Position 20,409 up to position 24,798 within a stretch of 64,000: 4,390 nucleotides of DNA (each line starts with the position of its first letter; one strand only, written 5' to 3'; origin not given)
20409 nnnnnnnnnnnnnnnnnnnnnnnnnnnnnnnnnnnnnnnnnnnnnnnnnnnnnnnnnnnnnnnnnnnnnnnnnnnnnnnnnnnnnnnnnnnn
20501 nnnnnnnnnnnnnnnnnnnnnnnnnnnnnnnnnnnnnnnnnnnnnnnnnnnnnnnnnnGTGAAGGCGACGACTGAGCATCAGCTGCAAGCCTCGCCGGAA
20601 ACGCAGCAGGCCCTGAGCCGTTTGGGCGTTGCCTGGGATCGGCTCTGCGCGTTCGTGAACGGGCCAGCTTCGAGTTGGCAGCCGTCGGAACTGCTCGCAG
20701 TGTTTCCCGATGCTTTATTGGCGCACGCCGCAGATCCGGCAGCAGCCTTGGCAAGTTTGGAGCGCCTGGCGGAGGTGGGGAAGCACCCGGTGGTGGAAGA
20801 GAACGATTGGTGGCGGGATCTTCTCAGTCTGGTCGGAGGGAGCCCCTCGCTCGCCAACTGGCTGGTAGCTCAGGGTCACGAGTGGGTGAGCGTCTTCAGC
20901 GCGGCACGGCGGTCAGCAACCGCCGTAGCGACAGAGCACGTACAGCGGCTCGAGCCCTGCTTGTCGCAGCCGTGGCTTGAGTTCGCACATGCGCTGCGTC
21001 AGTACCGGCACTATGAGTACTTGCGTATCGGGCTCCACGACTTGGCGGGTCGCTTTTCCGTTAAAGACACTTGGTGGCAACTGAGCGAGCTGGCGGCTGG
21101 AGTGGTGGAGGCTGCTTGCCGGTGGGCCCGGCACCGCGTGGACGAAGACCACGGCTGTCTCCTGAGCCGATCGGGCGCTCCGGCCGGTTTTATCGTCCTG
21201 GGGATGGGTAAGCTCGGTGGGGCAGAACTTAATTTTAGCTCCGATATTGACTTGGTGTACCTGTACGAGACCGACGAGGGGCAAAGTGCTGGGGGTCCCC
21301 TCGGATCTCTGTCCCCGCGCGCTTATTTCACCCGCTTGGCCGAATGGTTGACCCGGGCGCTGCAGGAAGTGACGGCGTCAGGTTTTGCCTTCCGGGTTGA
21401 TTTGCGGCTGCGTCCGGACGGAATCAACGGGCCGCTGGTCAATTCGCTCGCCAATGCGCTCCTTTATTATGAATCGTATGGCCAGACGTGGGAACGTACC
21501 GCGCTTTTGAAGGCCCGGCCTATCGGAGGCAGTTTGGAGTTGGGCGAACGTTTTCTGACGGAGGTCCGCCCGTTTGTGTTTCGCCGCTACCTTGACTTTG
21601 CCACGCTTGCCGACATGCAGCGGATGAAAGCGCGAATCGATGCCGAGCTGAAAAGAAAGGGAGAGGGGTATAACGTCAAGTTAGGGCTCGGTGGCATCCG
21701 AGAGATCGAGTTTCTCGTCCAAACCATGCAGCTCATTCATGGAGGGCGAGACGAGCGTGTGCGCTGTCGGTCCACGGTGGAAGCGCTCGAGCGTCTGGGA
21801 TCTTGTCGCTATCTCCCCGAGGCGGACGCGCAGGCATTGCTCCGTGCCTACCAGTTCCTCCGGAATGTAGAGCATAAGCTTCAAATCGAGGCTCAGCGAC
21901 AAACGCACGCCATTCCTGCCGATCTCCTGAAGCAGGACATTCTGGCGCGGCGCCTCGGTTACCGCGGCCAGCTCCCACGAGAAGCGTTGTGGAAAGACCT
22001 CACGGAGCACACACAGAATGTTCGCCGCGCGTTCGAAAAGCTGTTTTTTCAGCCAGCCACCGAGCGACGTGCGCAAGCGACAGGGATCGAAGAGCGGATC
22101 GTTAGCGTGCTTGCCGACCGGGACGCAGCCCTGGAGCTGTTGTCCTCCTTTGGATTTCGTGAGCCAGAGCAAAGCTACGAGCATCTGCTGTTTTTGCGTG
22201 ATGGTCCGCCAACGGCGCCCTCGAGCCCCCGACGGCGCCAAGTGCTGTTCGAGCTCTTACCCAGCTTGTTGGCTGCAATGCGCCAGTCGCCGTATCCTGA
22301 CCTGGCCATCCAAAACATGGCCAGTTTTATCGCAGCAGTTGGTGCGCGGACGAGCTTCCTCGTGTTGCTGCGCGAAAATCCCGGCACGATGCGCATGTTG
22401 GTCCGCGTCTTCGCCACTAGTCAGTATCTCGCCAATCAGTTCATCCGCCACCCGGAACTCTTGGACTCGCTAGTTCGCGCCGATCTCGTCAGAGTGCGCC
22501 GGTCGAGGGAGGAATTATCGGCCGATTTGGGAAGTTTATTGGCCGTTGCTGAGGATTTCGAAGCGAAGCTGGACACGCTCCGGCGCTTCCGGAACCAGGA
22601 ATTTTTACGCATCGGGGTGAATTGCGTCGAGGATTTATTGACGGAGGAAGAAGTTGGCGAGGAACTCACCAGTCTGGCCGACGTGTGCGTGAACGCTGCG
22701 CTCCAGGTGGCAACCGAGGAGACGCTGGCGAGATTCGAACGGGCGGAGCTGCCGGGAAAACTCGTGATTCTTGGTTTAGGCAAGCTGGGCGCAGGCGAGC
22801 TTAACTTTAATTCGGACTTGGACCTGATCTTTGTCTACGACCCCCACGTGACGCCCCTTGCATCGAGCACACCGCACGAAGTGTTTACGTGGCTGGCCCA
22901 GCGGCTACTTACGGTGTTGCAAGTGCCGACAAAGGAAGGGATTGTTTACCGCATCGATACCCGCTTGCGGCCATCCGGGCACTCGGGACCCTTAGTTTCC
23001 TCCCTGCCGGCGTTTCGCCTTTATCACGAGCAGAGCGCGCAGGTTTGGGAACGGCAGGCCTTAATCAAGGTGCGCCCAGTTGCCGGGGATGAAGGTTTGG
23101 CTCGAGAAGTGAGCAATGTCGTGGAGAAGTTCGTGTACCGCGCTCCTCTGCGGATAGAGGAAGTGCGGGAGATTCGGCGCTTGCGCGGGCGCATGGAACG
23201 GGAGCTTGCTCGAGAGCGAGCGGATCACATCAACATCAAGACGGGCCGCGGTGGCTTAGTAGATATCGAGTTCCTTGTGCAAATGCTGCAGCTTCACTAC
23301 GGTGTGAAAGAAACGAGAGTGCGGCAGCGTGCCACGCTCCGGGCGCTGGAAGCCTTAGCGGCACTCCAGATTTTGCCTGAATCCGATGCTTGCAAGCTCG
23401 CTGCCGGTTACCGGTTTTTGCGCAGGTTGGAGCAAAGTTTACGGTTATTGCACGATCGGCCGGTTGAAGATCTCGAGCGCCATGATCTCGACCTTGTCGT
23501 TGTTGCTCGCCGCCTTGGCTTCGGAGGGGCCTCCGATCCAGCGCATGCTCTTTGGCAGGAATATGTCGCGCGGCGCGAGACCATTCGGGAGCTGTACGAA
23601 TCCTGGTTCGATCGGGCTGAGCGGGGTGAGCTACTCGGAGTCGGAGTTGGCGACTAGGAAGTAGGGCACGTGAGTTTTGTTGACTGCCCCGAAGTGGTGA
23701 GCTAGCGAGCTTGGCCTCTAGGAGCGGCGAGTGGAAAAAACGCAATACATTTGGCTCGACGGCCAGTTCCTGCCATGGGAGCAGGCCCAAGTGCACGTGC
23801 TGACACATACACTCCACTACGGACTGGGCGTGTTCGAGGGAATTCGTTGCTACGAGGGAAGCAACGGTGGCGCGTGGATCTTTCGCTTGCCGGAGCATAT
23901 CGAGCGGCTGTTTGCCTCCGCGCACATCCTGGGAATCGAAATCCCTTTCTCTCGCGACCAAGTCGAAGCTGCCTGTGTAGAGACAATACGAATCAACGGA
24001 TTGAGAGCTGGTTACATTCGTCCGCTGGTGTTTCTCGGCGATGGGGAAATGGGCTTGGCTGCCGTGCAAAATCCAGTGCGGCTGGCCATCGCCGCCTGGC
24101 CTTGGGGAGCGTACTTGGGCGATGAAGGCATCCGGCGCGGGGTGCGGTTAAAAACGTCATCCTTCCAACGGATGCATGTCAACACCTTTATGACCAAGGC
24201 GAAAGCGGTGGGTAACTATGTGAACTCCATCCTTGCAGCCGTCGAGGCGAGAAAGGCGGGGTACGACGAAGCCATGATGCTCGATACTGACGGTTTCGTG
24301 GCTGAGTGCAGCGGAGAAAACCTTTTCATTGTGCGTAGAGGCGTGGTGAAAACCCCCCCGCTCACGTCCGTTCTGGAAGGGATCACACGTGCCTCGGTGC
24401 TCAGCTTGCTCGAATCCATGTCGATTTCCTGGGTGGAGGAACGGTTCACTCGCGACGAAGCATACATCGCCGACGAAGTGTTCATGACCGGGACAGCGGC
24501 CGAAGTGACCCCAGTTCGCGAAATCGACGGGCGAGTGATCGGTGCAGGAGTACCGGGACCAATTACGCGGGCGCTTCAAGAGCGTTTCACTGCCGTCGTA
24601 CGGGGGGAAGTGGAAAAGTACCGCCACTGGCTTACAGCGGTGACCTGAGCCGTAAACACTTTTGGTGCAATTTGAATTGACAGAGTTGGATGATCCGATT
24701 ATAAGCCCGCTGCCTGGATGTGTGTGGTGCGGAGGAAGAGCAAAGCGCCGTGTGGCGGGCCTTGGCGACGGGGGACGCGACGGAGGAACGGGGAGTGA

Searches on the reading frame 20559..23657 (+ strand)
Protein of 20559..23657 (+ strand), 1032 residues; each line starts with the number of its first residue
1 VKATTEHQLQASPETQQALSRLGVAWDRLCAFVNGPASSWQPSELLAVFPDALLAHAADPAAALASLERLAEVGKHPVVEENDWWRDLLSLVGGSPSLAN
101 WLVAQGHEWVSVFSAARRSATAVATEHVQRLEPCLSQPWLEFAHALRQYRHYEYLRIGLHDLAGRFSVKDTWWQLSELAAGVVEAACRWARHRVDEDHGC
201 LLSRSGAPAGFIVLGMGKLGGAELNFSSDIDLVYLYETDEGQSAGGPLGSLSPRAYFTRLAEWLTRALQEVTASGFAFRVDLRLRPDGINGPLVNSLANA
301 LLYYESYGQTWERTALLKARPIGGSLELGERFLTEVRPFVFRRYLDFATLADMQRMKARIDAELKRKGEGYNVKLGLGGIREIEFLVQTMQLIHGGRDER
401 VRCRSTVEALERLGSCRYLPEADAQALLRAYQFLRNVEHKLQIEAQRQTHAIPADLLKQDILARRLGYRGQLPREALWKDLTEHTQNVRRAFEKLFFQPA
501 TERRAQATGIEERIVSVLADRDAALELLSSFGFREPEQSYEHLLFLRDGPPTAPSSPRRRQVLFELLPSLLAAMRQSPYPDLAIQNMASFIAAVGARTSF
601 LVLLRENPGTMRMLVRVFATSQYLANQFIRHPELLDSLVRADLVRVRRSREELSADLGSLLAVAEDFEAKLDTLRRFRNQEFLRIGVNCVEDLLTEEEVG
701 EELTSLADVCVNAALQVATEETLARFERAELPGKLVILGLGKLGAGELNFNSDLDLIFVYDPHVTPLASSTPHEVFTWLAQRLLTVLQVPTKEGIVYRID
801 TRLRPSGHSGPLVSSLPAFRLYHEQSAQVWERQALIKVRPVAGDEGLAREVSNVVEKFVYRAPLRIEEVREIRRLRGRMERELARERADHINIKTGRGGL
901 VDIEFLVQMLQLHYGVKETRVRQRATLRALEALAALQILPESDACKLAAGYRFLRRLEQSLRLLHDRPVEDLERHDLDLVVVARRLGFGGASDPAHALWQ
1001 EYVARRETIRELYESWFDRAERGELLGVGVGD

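Call 6: search_protein_families(library=pfam, proteins=[window:20559-23657:+], max_evalue=0.01)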
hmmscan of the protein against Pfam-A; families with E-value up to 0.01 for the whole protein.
window:20559-23657:+ (1032 aa): 3 families
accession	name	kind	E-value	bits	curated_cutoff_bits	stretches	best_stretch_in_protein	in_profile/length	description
PF03710.21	GlnE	-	1.5e-128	427.9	24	2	613-849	3-247/252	Glutamate-ammonia ligase adenylyltransferase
PF08335.16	GlnD_UR_UTase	-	4.7e-54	182.7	21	2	355-496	2-141/141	GlnD PII-uridylyltransferase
PF10335.14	DUF294_C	-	1.2e-07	32.1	22.5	2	373-450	36-108/145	Putative nucleotidyltransferase substrate binding domain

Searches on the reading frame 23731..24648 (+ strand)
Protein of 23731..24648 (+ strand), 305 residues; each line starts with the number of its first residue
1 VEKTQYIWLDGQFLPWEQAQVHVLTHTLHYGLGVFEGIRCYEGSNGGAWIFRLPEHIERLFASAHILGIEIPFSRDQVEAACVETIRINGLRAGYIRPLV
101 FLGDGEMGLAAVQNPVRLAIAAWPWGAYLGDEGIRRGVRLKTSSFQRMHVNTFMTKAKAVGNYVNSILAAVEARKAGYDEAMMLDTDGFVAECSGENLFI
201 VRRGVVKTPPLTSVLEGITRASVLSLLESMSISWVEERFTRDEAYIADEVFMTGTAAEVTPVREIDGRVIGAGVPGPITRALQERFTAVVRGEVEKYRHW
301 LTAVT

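Call 6: search_protein_families(library=pfam, proteins=[window:23731-24648:+], max_evalue=0.01)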
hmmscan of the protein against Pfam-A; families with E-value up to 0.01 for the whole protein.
window:23731-24648:+ (305 aa): 1 family
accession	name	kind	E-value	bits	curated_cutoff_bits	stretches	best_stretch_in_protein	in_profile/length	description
PF01063.24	Aminotran_4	-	2.4e-55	188.2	28.5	1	33-265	1-223/223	Amino-transferase class IV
